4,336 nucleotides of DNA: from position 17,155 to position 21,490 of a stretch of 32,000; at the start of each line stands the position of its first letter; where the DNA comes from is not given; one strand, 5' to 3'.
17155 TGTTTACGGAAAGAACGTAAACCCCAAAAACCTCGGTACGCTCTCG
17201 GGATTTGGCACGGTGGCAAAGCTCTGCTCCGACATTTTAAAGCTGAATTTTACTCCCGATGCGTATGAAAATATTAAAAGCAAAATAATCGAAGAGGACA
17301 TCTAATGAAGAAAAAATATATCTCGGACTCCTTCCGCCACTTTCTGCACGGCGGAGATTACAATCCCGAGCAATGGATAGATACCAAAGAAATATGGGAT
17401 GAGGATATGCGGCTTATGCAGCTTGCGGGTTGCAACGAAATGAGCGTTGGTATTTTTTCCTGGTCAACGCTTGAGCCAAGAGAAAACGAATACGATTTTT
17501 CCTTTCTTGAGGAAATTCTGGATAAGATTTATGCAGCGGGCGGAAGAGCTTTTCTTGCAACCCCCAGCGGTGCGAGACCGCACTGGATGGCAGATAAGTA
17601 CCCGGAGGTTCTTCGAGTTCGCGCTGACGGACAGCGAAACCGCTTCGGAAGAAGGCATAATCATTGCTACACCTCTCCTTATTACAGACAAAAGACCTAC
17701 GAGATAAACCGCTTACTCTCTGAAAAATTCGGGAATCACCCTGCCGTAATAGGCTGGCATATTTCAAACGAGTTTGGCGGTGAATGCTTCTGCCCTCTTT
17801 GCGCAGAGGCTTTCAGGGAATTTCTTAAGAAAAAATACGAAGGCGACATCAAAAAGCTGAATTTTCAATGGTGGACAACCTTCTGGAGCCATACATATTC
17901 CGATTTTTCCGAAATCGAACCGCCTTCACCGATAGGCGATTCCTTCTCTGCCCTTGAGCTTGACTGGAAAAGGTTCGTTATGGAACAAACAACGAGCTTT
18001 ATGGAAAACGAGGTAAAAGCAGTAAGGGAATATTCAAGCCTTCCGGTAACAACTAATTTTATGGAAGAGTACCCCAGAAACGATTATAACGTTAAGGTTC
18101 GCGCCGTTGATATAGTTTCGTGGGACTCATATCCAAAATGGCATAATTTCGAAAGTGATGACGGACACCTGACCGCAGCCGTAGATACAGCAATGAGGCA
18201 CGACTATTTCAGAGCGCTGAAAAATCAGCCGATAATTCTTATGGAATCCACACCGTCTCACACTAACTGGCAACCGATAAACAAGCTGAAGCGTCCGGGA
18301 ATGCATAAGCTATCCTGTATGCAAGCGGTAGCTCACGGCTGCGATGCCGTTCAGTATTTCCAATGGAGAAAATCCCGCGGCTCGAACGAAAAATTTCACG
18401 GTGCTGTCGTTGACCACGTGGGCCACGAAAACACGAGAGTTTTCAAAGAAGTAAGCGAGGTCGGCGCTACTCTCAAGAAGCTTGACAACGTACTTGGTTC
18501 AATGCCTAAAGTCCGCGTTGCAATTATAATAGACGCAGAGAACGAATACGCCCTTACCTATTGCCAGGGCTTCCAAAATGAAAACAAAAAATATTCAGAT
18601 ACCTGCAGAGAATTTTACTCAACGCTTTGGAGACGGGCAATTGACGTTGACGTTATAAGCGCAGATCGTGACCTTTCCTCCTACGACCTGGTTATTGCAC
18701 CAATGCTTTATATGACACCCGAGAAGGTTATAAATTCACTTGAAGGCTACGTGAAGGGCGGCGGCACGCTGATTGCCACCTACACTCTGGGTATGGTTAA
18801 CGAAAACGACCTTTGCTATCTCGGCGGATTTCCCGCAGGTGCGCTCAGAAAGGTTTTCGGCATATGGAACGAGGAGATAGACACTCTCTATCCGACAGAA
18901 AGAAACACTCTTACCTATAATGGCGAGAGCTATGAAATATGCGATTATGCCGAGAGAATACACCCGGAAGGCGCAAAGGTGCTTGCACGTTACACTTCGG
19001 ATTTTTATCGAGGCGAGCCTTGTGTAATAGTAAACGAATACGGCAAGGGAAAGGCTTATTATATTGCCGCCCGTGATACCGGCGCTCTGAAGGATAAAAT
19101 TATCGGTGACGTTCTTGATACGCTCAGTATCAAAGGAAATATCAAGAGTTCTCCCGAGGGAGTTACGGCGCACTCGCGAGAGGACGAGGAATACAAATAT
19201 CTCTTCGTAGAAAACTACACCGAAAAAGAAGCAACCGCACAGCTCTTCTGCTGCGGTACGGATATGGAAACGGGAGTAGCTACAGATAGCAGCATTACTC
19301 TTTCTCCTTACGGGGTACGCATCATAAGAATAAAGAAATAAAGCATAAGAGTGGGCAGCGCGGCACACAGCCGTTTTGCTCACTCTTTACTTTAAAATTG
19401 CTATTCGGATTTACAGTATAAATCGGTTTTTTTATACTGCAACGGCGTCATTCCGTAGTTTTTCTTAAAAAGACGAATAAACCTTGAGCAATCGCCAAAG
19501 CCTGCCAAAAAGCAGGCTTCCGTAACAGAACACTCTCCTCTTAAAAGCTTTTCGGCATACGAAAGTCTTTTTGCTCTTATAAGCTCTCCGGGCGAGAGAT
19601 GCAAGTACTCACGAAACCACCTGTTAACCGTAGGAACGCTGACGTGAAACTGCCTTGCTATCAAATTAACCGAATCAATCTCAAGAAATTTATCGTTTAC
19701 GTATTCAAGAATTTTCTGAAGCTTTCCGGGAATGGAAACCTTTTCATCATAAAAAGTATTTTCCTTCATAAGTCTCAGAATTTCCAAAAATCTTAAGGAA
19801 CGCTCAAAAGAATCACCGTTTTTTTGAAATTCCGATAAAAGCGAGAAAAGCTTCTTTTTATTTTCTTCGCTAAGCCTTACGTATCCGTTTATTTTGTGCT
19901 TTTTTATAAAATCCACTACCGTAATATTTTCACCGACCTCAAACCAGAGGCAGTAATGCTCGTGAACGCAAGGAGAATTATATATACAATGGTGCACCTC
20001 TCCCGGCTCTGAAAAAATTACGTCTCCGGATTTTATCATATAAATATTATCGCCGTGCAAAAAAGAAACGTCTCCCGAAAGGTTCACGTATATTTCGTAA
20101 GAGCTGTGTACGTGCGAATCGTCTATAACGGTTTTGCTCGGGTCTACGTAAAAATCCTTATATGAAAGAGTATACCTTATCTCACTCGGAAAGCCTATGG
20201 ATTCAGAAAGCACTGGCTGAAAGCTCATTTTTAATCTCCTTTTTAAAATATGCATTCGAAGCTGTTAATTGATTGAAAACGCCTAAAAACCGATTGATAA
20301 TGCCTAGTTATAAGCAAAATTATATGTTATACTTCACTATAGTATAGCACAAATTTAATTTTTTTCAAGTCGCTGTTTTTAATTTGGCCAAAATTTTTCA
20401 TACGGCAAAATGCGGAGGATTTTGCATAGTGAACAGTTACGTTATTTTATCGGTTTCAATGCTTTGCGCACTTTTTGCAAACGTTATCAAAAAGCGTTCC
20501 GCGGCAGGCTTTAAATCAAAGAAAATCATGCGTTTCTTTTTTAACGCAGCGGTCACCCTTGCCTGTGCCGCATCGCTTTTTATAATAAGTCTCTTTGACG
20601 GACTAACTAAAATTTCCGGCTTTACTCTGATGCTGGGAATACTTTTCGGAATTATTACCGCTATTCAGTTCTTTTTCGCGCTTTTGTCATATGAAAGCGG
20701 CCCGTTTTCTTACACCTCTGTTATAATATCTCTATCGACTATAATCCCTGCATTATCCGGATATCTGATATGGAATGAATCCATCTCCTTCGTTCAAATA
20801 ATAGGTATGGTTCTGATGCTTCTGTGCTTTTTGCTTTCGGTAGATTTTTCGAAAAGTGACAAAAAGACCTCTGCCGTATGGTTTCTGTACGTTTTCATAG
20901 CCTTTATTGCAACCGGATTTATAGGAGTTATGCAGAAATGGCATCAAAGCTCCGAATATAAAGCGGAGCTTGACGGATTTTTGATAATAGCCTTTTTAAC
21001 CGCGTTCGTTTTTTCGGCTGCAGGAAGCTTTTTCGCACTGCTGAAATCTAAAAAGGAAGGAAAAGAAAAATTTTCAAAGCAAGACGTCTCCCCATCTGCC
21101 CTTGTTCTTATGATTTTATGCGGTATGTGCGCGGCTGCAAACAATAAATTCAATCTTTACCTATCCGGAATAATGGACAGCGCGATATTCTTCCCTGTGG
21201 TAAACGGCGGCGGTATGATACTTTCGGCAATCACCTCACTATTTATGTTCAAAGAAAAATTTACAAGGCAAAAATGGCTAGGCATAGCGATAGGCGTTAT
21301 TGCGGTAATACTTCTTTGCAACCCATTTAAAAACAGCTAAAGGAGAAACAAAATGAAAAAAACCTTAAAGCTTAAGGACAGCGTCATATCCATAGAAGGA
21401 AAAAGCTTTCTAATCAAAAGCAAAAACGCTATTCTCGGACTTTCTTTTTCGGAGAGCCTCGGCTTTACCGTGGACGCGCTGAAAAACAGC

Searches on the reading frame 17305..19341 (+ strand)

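Call 9: search_protein_families(library=pfam, proteins=[window:17305-19341:+], max_evalue=0.001)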
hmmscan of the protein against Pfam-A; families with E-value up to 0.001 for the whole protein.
window:17305-19341:+ (678 aa): 3 families
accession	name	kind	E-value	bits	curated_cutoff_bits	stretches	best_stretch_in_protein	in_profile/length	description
PF02449.21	Glyco_hydro_42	-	1.7e-143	479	21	1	18-393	1-376/376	Beta-galactosidase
PF08532.16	Glyco_hydro_42M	-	4e-66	222.9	25.8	1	404-609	2-206/207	Beta-galactosidase trimerisation domain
PF08533.16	Glyco_hydro_42C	-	1e-11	44.8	21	1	619-675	1-57/58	Beta-galactosidase C-terminal domain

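Call 33: search_protein_families(library=ncbifam, proteins=[window:17305-19338:+], max_evalue=0.01)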
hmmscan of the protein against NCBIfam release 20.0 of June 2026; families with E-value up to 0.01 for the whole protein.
window:17305-19338:+ (678 aa): 0 families

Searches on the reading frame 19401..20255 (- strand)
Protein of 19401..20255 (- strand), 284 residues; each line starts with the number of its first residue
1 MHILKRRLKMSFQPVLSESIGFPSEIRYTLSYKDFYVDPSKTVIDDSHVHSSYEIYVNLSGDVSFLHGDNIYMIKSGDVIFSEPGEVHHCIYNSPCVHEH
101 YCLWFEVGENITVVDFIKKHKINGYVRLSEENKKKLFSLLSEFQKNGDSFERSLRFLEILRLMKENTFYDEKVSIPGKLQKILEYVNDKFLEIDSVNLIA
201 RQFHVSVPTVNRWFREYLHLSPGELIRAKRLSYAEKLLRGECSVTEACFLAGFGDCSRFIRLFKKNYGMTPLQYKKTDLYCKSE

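Call 9: search_protein_families(library=pfam, proteins=[window:19401-20255:-], max_evalue=0.001)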
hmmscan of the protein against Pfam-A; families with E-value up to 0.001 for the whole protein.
window:19401-20255:- (284 aa): 5 families
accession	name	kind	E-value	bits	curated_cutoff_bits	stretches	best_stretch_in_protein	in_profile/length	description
PF12833.13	HTH_18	-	3.7e-22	78.8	33.6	1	199-276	1-79/80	Helix-turn-helix domain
PF00165.29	HTH_AraC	-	4.8e-10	39.8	26.6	1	241-274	8-40/42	Bacterial regulatory helix-turn-helix proteins, AraC family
PF02311.25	AraC_binding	-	2.1e-08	34.4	21.1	1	48-94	19-65/135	AraC-like ligand binding domain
PF07883.17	Cupin_2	-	0.00011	22.2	27.2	1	46-94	12-60/70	Cupin domain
PF13542.12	HTH_Tnp_ISL3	-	0.0002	21.2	27.4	1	195-217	28-50/51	Helix-turn-helix domain of transposase family ISL3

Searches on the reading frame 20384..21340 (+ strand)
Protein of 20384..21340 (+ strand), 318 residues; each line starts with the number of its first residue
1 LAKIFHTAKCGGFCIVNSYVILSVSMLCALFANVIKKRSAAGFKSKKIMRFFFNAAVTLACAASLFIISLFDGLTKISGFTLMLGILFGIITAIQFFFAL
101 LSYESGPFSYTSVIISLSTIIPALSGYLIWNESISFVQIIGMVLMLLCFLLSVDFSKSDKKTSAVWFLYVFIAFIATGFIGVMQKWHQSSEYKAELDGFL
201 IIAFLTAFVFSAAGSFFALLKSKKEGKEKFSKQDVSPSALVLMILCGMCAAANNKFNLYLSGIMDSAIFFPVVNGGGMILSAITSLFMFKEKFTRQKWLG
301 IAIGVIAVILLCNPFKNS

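Call 9: search_protein_families(library=pfam, proteins=[window:20384-21340:+], max_evalue=0.001)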
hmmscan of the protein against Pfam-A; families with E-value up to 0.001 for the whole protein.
window:20384-21340:+ (318 aa): 1 family
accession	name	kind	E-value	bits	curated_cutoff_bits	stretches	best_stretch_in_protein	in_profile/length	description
PF00892.27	EamA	-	8.9e-11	42.7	28.2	2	45-151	25-132/135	EamA-like transporter family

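Call 33: search_protein_families(library=ncbifam, proteins=[window:20384-21337:+], max_evalue=0.01)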
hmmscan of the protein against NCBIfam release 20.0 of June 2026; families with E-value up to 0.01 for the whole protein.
window:20384-21337:+ (318 aa): 4 families
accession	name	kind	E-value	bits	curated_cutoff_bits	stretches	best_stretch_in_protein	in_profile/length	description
TIGR03340.1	phn_DUF6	hypoth_equivalog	1.8e-05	24.6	288.15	1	20-310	6-280/281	phosphonate utilization associated putative membrane protein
NF033470.1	SMR_qac_bcrC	exception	0.00092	19.7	225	1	66-164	16-112/114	quaternary ammonium compound efflux SMR transporter BcrC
NF038216.1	ABZJ_00895_fam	subfamily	0.0035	17.2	33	1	140-252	10-119/134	ABZJ_00895 family protein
NF051482.1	EbrB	exception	0.0088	16.7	160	0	256-312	47-102/105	SMR family multidrug efflux transporter EbrB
